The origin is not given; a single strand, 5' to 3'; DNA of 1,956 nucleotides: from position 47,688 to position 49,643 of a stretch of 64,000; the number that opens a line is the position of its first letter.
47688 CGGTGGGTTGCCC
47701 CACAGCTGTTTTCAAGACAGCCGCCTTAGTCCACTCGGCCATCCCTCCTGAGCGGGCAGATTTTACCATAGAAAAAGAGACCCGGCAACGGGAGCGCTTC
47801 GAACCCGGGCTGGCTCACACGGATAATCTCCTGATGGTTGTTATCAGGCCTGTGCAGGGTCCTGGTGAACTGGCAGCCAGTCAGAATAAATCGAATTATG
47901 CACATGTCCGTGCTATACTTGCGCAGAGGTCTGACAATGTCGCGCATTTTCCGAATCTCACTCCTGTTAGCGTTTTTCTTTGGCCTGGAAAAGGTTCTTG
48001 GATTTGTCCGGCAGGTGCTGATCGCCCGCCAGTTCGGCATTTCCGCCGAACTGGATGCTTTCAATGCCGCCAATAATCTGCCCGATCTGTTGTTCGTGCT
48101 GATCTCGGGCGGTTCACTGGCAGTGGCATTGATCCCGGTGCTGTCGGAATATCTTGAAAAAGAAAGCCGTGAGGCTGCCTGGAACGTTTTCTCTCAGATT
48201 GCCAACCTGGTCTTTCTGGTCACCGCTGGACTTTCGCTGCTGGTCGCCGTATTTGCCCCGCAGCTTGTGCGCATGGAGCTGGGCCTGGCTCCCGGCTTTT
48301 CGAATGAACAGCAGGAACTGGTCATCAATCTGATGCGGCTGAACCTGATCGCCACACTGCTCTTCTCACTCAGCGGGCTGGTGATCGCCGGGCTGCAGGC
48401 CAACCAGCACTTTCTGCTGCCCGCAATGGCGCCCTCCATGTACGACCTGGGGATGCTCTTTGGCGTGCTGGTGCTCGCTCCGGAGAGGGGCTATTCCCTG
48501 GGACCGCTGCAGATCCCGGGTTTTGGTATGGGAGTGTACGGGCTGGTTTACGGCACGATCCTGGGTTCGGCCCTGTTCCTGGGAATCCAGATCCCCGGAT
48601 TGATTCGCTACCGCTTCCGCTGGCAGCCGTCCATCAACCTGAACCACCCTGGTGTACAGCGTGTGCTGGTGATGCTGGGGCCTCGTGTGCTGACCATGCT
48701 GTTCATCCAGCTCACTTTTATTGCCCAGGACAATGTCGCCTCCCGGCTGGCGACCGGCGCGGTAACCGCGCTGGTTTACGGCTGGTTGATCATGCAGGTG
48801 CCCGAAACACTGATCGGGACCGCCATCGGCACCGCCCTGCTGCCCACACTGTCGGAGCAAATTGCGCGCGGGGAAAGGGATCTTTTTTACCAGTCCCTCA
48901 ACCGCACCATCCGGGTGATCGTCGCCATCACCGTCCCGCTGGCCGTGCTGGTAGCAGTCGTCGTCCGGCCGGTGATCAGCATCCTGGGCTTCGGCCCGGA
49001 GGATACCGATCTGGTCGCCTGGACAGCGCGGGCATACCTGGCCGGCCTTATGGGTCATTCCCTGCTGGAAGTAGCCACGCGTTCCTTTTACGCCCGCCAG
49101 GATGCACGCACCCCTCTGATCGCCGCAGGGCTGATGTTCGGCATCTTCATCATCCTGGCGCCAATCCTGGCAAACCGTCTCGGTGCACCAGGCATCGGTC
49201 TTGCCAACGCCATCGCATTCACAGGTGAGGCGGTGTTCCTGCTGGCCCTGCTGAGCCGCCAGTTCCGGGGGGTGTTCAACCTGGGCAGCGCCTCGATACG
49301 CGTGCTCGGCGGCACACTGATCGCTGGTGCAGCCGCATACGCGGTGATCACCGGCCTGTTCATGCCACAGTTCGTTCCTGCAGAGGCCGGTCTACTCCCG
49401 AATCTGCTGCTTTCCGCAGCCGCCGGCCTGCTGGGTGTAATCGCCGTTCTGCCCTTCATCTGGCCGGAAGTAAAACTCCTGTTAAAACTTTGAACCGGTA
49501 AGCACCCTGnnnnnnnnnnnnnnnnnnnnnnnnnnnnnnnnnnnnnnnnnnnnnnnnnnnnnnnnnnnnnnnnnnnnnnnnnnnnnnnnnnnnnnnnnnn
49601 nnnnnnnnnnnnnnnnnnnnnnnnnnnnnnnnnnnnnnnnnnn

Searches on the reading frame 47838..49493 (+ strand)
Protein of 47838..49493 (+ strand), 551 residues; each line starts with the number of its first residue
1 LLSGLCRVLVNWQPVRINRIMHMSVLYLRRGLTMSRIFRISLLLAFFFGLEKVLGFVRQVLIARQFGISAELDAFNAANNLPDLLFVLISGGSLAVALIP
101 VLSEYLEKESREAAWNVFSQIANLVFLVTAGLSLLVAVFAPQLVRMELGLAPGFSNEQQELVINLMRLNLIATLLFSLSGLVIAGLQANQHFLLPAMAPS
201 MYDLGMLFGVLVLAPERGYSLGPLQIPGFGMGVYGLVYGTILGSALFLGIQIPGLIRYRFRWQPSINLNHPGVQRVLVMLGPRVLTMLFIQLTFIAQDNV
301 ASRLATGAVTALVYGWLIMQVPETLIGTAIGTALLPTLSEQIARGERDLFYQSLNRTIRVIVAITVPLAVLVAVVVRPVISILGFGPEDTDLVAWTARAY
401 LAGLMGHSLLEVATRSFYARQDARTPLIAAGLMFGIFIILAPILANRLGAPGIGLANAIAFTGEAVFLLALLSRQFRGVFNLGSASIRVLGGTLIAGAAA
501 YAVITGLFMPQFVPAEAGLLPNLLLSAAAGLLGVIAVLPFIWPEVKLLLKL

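Call 52: search_protein_families(library=pfam, proteins=[window:47838-49493:+], max_evalue=0.0001)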
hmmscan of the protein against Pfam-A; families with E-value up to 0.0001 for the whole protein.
window:47838-49493:+ (551 aa): 2 families
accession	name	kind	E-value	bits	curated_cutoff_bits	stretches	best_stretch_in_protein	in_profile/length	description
PF03023.19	MurJ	-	5.2e-76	256.5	27.4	1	62-514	1-442/451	Lipid II flippase MurJ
PF01554.23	MatE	-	2.1e-10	41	24.9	1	282-443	1-161/161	MatE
